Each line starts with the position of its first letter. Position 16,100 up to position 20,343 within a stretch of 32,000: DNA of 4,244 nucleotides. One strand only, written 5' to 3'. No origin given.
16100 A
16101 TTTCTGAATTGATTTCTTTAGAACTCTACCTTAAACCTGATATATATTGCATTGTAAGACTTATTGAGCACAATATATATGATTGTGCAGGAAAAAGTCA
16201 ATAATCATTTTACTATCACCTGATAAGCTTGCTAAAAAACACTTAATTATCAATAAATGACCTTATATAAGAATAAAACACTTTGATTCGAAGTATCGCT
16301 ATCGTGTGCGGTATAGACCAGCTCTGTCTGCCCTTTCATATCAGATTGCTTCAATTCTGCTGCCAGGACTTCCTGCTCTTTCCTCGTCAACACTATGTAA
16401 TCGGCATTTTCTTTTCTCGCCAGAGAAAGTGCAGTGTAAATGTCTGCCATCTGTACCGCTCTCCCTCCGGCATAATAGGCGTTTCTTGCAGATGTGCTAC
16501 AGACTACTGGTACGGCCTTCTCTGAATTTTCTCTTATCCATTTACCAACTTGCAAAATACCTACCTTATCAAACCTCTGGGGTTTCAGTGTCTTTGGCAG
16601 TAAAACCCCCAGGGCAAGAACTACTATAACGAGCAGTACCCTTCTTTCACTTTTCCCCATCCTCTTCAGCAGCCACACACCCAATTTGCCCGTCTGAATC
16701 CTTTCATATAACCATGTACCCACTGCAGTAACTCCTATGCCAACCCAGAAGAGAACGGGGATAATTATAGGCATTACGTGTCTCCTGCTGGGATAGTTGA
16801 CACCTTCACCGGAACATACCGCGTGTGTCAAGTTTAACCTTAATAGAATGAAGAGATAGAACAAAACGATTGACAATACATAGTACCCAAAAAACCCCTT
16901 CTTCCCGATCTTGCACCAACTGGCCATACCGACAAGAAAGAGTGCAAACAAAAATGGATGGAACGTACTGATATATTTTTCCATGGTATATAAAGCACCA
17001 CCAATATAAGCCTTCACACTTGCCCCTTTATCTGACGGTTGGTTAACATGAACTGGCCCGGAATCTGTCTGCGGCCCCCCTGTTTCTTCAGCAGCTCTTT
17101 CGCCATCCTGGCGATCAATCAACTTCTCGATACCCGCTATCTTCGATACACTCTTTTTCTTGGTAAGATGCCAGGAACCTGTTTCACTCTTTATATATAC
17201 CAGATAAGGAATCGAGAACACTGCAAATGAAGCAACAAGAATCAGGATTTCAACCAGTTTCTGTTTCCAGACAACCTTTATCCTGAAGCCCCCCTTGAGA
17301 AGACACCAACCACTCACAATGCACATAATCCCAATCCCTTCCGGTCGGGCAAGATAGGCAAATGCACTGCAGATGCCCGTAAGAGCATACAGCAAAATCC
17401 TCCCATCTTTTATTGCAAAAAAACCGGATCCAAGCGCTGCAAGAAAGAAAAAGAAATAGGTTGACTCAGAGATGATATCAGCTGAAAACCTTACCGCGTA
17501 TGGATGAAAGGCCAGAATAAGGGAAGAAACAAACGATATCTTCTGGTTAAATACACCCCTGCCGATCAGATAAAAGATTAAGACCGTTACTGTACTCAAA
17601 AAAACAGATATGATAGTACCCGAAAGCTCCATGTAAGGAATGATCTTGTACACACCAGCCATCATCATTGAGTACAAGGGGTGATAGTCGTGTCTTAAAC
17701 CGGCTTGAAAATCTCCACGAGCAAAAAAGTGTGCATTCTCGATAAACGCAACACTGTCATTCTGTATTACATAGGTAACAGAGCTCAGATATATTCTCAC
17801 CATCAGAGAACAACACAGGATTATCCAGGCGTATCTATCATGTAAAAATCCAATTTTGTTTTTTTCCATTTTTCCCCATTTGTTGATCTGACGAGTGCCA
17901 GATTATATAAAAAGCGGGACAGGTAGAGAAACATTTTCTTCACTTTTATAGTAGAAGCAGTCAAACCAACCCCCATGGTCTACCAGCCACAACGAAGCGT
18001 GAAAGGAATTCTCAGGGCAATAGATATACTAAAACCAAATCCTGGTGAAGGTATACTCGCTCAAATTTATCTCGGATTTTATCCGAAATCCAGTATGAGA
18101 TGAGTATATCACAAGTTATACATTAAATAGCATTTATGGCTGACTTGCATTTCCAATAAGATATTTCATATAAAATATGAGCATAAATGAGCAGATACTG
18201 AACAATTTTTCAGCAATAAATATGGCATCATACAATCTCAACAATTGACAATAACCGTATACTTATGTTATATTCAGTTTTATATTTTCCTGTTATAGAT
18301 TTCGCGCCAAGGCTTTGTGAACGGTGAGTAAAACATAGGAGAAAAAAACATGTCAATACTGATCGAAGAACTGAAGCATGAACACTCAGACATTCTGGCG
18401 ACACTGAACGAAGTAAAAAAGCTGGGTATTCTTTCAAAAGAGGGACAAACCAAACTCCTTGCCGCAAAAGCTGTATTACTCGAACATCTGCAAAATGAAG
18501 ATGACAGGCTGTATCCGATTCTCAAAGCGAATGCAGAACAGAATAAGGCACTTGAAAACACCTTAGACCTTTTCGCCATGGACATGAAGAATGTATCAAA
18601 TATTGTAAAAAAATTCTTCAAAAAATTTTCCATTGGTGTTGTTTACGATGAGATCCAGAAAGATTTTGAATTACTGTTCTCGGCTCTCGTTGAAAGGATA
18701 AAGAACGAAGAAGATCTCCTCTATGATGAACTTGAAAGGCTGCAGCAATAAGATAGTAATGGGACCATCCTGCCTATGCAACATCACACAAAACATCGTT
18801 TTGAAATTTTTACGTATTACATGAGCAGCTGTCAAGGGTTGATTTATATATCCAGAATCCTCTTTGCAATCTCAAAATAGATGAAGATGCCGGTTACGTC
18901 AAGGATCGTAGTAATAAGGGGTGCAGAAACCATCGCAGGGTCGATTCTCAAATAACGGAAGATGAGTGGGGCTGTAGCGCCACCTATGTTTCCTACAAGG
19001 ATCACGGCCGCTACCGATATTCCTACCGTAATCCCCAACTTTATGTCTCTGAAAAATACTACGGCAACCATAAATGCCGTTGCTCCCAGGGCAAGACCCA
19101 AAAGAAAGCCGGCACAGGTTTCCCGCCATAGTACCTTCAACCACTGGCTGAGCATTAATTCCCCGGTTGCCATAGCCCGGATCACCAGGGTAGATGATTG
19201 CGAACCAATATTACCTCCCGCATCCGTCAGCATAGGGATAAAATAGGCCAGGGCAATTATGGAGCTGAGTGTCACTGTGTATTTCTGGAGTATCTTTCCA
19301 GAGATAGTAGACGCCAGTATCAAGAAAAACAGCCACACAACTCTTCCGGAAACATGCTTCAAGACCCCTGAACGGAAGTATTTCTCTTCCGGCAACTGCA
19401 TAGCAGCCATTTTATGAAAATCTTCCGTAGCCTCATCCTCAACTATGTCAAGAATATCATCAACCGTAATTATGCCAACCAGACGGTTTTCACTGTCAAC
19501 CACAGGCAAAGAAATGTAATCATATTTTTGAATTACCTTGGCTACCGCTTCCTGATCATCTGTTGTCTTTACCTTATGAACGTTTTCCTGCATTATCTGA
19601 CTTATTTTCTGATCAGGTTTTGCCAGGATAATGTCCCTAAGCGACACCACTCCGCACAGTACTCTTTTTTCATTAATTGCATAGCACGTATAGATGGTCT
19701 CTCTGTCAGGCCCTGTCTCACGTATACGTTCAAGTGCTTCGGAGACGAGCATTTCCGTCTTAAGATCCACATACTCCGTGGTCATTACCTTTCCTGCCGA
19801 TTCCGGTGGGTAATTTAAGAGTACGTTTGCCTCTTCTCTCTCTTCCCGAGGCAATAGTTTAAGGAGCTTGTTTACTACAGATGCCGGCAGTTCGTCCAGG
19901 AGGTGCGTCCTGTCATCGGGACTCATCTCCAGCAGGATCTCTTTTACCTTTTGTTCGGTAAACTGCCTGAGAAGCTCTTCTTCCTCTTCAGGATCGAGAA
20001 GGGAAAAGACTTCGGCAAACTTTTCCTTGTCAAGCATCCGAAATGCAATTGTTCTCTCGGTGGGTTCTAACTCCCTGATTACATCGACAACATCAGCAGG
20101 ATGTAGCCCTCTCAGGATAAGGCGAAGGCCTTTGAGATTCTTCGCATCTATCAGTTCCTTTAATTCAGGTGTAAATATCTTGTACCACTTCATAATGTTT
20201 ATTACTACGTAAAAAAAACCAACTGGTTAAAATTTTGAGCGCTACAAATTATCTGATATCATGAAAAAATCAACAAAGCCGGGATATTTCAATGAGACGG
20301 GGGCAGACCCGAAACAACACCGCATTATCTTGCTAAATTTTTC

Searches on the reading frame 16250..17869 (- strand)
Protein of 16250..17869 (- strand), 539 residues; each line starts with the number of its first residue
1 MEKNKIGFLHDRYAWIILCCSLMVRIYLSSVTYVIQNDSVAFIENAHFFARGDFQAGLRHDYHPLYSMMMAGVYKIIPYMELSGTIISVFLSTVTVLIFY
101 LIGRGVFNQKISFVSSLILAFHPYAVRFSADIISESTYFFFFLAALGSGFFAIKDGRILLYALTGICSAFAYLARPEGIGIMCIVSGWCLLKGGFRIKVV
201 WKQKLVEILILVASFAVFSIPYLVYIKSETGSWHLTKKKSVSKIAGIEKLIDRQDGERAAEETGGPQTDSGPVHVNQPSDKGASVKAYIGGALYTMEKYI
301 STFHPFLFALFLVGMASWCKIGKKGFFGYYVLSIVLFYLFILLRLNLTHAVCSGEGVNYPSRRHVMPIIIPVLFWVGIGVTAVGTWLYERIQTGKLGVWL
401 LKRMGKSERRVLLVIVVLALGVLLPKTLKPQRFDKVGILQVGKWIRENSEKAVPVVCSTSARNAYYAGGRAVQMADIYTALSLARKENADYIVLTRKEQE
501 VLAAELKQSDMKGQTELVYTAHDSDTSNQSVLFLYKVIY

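Call 3: search_protein_families(library=pfam, proteins=[window:16250-17869:-], max_evalue=0.01)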
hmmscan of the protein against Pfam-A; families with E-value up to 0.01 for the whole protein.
window:16250-17869:- (539 aa): 2 families
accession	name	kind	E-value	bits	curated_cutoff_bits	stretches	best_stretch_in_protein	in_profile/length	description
PF13231.12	PMT_2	-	2.7e-08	34.6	26.1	1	64-219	4-155/160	Dolichyl-phosphate-mannose-protein mannosyltransferase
PF04188.19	Mannosyl_trans2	-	0.001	19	22.4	1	58-172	94-203/443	Mannosyltransferase (PIG-V)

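Call 4: search_protein_families(library=ncbifam, proteins=[window:16250-17869:-], max_evalue=0.01)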
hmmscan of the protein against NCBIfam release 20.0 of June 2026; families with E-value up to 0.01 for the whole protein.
window:16250-17869:- (539 aa): 1 family
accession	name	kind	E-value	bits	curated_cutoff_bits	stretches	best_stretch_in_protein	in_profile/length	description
NF047440.1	LA3751_2_3_fam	subfamily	6.1e-07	28.6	200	1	62-224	81-243/460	LA_3751/LA_3752 family putative glycosyltransferase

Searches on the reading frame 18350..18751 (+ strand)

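Call 3: search_protein_families(library=pfam, proteins=[window:18350-18751:+], max_evalue=0.01)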
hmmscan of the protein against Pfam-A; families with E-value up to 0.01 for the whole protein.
window:18350-18751:+ (133 aa): 1 family
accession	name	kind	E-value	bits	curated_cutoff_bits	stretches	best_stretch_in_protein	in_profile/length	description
PF01814.28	Hemerythrin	-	6.9e-07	30.2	25.3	1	4-127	2-126/127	Hemerythrin HHE cation binding domain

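Call 4: search_protein_families(library=ncbifam, proteins=[window:18350-18751:+], max_evalue=0.01)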
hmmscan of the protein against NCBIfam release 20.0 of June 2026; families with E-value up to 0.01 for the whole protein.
window:18350-18751:+ (133 aa): 1 family
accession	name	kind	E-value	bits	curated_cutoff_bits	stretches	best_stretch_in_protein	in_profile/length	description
TIGR03652.1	FeS_repair_RIC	equivalog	0.0077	16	204.7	0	37-88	116-169/216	iron-sulfur cluster repair di-iron protein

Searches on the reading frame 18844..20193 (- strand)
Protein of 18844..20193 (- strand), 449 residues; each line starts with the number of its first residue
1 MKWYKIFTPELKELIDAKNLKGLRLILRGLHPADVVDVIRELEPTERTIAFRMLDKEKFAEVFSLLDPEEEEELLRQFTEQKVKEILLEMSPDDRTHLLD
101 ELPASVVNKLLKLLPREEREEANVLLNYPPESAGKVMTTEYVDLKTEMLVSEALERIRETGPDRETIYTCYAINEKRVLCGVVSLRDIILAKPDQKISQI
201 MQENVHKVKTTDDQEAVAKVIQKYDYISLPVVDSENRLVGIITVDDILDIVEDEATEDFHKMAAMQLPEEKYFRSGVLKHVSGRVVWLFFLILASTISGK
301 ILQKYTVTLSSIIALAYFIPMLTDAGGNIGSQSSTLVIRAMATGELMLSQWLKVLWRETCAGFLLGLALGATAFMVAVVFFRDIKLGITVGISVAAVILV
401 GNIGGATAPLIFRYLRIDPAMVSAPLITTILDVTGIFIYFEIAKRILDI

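Call 3: search_protein_families(library=pfam, proteins=[window:18844-20193:-], max_evalue=0.01)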
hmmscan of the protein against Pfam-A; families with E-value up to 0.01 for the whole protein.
window:18844-20193:- (449 aa): 3 families
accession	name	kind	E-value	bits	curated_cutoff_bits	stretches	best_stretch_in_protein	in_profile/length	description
PF01769.21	MgtE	-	4.4e-33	114.6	27.6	1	319-440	1-123/125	Divalent cation transporter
PF03448.22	MgtE_N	-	2.3e-27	95.9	25.9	1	30-131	1-102/102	MgtE intracellular N domain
PF00571.33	CBS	-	2.7e-18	66.4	24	2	197-251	1-55/57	CBS domain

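Call 4: search_protein_families(library=ncbifam, proteins=[window:18844-20193:-], max_evalue=0.01)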
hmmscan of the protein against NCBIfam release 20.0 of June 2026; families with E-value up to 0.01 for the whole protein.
window:18844-20193:- (449 aa): 17 families
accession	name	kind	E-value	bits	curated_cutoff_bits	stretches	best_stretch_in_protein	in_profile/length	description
TIGR00400.1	mgtE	equivalog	2e-143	478.4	232.75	1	14-448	14-448/450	magnesium transporter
NF038279.1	TF_CBS_SpxR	exception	3e-11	42.7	600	1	139-261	198-315/427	CBS-HotDog domain-containing transcription factor SpxR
TIGR01186.1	proV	subfamily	2.2e-10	40.2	326.6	1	134-254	245-360/363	betaine/proline/choline family ABC transporter ATP-binding protein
NF053603.1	HhpR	exception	3.5e-10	39.5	520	1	175-249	41-115/282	CBS domain-containing high hydrostatic pressure regulator HhpR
NF041552.1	TF_PrdR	equivalog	2e-08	33.1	795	1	135-260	10-134/577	sigma-54 dependent transcriptional regulator PrdR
TIGR01302.1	IMP_dehydrog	equivalog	9.2e-08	31.4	481.5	1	174-250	118-199/450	IMP dehydrogenase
NF041630.1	CBS_CbpB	equivalog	4.7e-06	26.5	125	1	199-266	15-82/143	cyclic-di-AMP-binding protein CbpB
NF011443.0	PRK14869.1-5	equivalog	5.7e-06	25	335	1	195-259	69-134/546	putative manganese-dependent inorganic diphosphatase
NF011440.0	PRK14869.1-2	equivalog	0.00011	21.1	746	1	198-251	244-298/541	putative manganese-dependent inorganic diphosphatase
NF011442.0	PRK14869.1-4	equivalog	0.00033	19.2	400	1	197-252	249-304/543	putative manganese-dependent inorganic diphosphatase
NF011447.0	PRK14869.2-3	equivalog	0.00042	19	522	1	196-258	69-131/540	putative manganese-dependent inorganic diphosphatase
NF053863.1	DS11_antiphage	equivalog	0.00074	18.7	260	1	174-247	113-188/305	CBS domain-containing anti-phage protein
NF005869.0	PRK07807.1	equivalog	0.0011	18.1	549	1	143-248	101-201/479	GuaB1 family IMP dehydrogenase-related protein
NF011441.0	PRK14869.1-3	equivalog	0.0014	17.3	753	1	197-248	70-121/548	putative manganese-dependent inorganic diphosphatase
NF052358.1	GMPRedGuaB1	equivalog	0.0023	17.1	675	1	142-247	100-200/479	GMP reductase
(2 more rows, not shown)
